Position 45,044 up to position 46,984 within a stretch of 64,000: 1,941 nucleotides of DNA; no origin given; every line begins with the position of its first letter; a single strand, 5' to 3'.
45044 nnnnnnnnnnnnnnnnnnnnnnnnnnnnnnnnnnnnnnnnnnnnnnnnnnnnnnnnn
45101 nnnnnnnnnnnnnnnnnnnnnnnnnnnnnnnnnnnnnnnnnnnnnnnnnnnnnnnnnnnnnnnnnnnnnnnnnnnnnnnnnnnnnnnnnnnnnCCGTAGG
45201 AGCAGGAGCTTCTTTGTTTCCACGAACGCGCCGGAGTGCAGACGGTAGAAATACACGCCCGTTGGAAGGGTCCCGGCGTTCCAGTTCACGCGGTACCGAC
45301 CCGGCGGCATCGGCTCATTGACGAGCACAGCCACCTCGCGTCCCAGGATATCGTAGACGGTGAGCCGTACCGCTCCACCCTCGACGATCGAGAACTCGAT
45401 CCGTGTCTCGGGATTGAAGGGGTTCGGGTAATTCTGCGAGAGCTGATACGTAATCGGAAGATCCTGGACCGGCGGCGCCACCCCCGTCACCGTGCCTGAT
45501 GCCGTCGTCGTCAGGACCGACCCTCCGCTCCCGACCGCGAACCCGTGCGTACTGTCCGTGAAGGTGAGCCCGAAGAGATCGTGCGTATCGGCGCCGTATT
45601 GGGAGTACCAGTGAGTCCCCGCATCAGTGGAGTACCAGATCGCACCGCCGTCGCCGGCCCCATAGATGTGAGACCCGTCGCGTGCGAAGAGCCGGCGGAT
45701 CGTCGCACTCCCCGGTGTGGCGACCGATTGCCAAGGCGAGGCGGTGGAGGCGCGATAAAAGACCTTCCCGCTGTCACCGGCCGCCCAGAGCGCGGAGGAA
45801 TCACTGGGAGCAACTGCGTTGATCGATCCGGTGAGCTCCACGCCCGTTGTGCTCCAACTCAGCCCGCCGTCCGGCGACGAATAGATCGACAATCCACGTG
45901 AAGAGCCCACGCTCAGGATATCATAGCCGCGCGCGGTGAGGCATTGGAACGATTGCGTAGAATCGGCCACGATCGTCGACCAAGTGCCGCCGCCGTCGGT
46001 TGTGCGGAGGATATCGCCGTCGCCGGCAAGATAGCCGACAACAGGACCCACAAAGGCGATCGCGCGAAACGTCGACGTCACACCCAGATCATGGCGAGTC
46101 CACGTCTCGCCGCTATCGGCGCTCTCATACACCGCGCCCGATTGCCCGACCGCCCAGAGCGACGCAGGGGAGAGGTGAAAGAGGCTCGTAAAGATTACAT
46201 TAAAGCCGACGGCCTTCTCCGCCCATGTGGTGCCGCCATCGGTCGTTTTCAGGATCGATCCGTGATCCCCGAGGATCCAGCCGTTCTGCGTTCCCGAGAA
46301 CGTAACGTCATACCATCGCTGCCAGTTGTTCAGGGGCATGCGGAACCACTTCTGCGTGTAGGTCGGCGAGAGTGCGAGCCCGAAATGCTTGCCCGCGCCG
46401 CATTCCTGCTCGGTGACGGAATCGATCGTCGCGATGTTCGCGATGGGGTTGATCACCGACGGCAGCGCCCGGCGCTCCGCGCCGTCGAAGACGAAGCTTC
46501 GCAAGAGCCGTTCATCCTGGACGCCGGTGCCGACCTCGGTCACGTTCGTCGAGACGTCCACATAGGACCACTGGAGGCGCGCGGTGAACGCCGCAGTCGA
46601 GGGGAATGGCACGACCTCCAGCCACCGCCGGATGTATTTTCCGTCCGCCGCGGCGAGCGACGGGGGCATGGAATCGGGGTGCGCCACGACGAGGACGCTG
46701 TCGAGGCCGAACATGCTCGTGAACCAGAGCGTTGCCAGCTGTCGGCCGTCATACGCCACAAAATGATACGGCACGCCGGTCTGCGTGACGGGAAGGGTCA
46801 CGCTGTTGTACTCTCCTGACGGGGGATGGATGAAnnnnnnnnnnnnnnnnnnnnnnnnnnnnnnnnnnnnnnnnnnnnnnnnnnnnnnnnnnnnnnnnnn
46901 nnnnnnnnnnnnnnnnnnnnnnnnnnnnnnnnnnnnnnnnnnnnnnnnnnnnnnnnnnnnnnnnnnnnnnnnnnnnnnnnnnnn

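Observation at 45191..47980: T9SS-secreted CotH kinase-like domain fused to a BNR/Ycf48-like beta-propeller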

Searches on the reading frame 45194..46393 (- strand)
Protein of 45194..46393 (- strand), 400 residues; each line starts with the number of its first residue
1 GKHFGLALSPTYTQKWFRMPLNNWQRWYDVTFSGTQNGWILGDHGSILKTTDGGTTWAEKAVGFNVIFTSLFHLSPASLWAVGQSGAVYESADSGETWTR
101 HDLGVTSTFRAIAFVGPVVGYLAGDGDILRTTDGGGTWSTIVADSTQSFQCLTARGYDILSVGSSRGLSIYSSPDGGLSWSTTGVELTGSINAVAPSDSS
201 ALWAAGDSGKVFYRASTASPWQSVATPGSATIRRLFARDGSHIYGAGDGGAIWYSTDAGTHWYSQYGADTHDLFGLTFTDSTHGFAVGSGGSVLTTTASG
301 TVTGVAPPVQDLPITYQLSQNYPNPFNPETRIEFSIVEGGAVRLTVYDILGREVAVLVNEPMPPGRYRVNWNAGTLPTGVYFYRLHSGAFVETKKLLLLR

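Call 43: predict_structure(alignment_id=A3)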
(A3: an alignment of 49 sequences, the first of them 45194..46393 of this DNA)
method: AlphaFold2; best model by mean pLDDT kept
length: 400 residues; sequences in the alignment: 49
mean_pLDDT: 90.3   pTM: 0.72
mean pLDDT of the five models: 90.3, 90.0, 89.9, 88.0, 86.9
residues with pLDDT >= 90: 292; 70-90: 79; 50-70: 20; < 50: 9
segments of 3 or more residues with pLDDT < 50: 1-5, 305-308
pLDDT, mean of each block of 10 residues (from residue 1): 50 82 92 95 96 94 93 95 97 96 96 96 97 95 94 94 96 89 91 94 95 93 92 94 95 91 89 96 94 89 53 85 70 92 96 95 90 89 94 87
secondary structure, 60 per line:
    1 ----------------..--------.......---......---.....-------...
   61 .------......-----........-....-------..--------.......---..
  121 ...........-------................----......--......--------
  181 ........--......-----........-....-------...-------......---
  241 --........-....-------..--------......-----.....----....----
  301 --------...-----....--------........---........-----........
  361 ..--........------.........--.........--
elements in order: E27-33 E37-42 E46-50 E58-61 E68-73 E79-83 E88-91 E109-115 E119-131 E139-154 E159-164 E167-172 E181-188 E191-196 E202-206 E211-214 E222-224 E232-237 E243-247 E252-255 E273-278 E284-288 E293-296 E317-320 E329-336 E340-347 E353-362 E365-372 E379-387 E390-398

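Call 49: fold_search(model_id=the predicted structure, library=pdb)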
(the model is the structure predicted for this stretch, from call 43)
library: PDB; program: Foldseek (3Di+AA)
matches with E <= 10: 1558; with E <= 0.001: 626
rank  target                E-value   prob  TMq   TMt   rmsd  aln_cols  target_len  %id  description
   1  5oj3_A                9.7e-15  1.00  0.59  0.72   3.9       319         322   22  YCF48 from Cyanidioschyzon merolae (released 2018-08-08)
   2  5oj3_B                1.0e-14  1.00  0.59  0.71   4.0       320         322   21  YCF48 from Cyanidioschyzon merolae (released 2018-08-08)
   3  5ojr_B                2.7e-14  1.00  0.61  0.77   4.1       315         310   21  YCF48 bound to D1 peptide (released 2018-08-08)
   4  5ojr_A                3.2e-14  1.00  0.61  0.77   3.6       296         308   21  YCF48 bound to D1 peptide (released 2018-08-08)
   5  5ojp_B                9.5e-14  1.00  0.61  0.79   4.0       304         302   21  YCF48 bound to D1 peptide (released 2018-08-08)
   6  5ojr_C                1.6e-13  1.00  0.61  0.79   3.5       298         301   20  YCF48 bound to D1 peptide (released 2018-08-08)
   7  5oj5_A                1.8e-13  1.00  0.61  0.77   4.3       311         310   20  YCF48 bound to D1 peptide (released 2018-08-08)
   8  2xbg                  2.0e-13  1.00  0.60  0.75   4.4       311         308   21  Crystal Structure of YCF48 from Thermosynechococcus elongatus (released 2011-04-13)
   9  5ojr_D                2.4e-13  1.00  0.61  0.78   3.6       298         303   20  YCF48 bound to D1 peptide (released 2018-08-08)
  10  8am5_S                5.1e-13  1.00  0.60  0.76   4.1       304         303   22  RCII/PSI complex, class 3 (released 2023-08-16)
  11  5ojp_C                6.1e-13  1.00  0.60  0.78   3.5       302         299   20  YCF48 bound to D1 peptide (released 2018-08-08)
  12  5ojp_A                6.4e-13  1.00  0.61  0.77   4.3       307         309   20  YCF48 bound to D1 peptide (released 2018-08-08)
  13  5m11                  8.1e-11  1.00  0.55  0.31  12.0       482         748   15  Structural and functional probing of PorZ, an essential bacterial surface component of the type-IX secretion system of h (released 2016-11-09)
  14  4a2m_D                1.2e-08  1.00  0.59  0.34  14.3       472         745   10  Structure of the periplasmic domain of the heparin and heparan sulphate sensing hybrid two component system BT4663 in  (released 2012-05-02)
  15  7big_A                1.4e-08  1.00  0.59  0.81   2.6       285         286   16  Crystal structure of v13WRAP-T, a 7-bladed designer protein (released 2021-09-22)
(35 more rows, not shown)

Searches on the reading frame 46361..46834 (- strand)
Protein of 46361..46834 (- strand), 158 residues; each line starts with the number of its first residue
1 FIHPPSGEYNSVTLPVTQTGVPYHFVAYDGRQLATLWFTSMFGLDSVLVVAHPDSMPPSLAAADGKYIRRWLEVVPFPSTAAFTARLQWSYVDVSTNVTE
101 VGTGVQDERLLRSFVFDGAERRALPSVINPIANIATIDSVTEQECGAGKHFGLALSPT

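Call 59: search_protein_families(library=pfam, proteins=[window:46361-46834:-], max_evalue=10)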
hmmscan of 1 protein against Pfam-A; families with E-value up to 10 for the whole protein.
window:46361-46834:- (158 aa): 2 families
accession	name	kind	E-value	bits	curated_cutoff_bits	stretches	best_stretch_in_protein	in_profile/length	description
PF04617.19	Hox9_act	-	0.11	13.3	27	1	52-83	81-111/184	Hox9 activation region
PF24600.1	RavZ_cat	-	0.31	10.8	27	1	64-133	87-152/260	RavZ catalytic domain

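Call 69: search_protein_representatives(protein=window:46361-46834:-)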
Query: 158 residues. Proteins with E-value up to 0.001 (for the whole library): 34; up to 1e-10: 22; up to 1e-30: 6. The best 34 are listed.
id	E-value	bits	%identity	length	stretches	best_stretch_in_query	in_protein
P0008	2.3e-54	199.5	57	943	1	1-157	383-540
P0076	1.9e-50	186.8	56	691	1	1-155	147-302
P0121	4.6e-44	166.0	48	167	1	1-154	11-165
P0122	9.2e-42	158.6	46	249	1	1-153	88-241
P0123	1.0e-32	129.2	44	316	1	1-154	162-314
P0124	9.5e-31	122.8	47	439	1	1-157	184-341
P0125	2.4e-30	121.5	43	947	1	1-154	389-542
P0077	5.4e-30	120.4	42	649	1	1-154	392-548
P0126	6.6e-30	120.1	44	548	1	1-155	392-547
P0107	3.4e-29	117.8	41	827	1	2-155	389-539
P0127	1.5e-26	109.1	40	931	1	1-142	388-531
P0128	6.3e-26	107.1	49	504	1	41-157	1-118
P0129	3.3e-25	104.8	45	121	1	37-155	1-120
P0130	2.4e-23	98.8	44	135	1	24-154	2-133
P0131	2.9e-22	95.2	35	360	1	6-155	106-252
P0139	8.8e-09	51.4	28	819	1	2-153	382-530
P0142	4.4e-05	39.4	39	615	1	12-127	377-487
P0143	4.4e-05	39.4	25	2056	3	23-99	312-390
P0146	1.8e-04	37.5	34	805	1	52-142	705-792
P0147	1.9e-04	37.4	33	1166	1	12-141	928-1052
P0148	2.6e-04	36.9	40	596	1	53-142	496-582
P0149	9.3e-04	35.1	30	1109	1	9-141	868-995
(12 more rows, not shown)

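Call 70: search_protein_families(library=pfam, proteins=[P0143, P0146, P0147, P0148, P0149, P0139, P0142], max_evalue=0.0001)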
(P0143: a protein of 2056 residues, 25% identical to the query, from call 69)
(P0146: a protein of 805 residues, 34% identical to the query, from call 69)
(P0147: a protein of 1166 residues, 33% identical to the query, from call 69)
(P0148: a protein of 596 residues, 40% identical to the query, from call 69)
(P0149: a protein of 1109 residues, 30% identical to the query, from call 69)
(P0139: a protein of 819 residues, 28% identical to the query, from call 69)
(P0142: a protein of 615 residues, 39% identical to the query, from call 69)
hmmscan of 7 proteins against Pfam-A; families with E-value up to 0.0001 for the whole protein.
P0143 (2056 aa): 2 families
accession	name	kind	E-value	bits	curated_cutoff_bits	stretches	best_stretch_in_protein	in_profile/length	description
PF14903.11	WG_beta_rep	-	1.1e-103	339.2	25.6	4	1311-1343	3-35/35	WG containing repeat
PF03861.19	ANTAR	-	1.7e-05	24.9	27.3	0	26-54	8-36/54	ANTAR domain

P0146 (805 aa): 2 families
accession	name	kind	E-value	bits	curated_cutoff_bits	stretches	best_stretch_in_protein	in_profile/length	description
PF08757.17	CotH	-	2.9e-51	175.3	23.8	1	293-607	1-312/322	CotH kinase protein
PF08239.17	SH3_3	-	2.2e-10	41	27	1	65-112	3-50/54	Bacterial SH3 domain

P0147 (1166 aa): 5 families
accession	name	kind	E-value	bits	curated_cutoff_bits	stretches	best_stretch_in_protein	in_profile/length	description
PF13517.12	FG-GAP_3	-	2e-98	323.4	26.9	13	145-207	1-60/61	FG-GAP-like repeat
PF13205.12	Big_5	-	1.2e-29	103.5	23.6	2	475-577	3-104/105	Bacterial Ig-like domain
PF01839.29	FG-GAP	-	2e-23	82.2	22.1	0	140-162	4-26/37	FG-GAP repeat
PF13860.13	FlgD_ig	-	7.2e-09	35.9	27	1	1092-1152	13-74/79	FlgD Ig-like domain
PF18962.6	Por_Secre_tail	-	1.5e-05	25.6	27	1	1083-1163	2-74/75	Secretion system C-terminal sorting domain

P0148 (596 aa): 1 family
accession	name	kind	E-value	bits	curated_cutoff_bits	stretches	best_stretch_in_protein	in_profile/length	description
PF08757.17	CotH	-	5.1e-47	161.4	23.8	1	79-340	1-264/322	CotH kinase protein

P0149 (1109 aa): 4 families
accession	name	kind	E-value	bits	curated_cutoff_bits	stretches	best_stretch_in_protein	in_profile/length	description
PF07705.17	CARDB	-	7e-15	55.5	22.7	1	575-681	2-99/101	CARDB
PF15892.11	BNR_4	-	1.6e-08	34.7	27.3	0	82-132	221-270/272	BNR repeat-containing family member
PF13860.13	FlgD_ig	-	1.9e-06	28.2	27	1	1037-1094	15-73/79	FlgD Ig-like domain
PF18962.6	Por_Secre_tail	-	7.4e-06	26.6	27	1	1026-1106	2-74/75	Secretion system C-terminal sorting domain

P0139 (819 aa): 2 families
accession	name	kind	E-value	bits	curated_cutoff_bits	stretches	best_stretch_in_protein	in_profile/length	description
PF08757.17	CotH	-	2.7e-52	178.7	23.8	1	56-373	1-318/322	CotH kinase protein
PF14870.12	PSII_BNR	-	2.7e-17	63.4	27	1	536-816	5-301/303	Photosynthesis system II assembly factor YCF48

P0142 (615 aa): 4 families
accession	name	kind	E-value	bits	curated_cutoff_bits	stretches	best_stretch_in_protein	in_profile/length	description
PF13517.12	FG-GAP_3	-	2.5e-59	198.2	26.9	7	55-114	1-60/61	FG-GAP-like repeat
PF01839.29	FG-GAP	-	1.8e-20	72.8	22.1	1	146-174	2-27/37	FG-GAP repeat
PF13860.13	FlgD_ig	-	2.5e-07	31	27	1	548-597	20-70/79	FlgD Ig-like domain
PF18962.6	Por_Secre_tail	-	3.8e-05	24.3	27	0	532-612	2-74/75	Secretion system C-terminal sorting domain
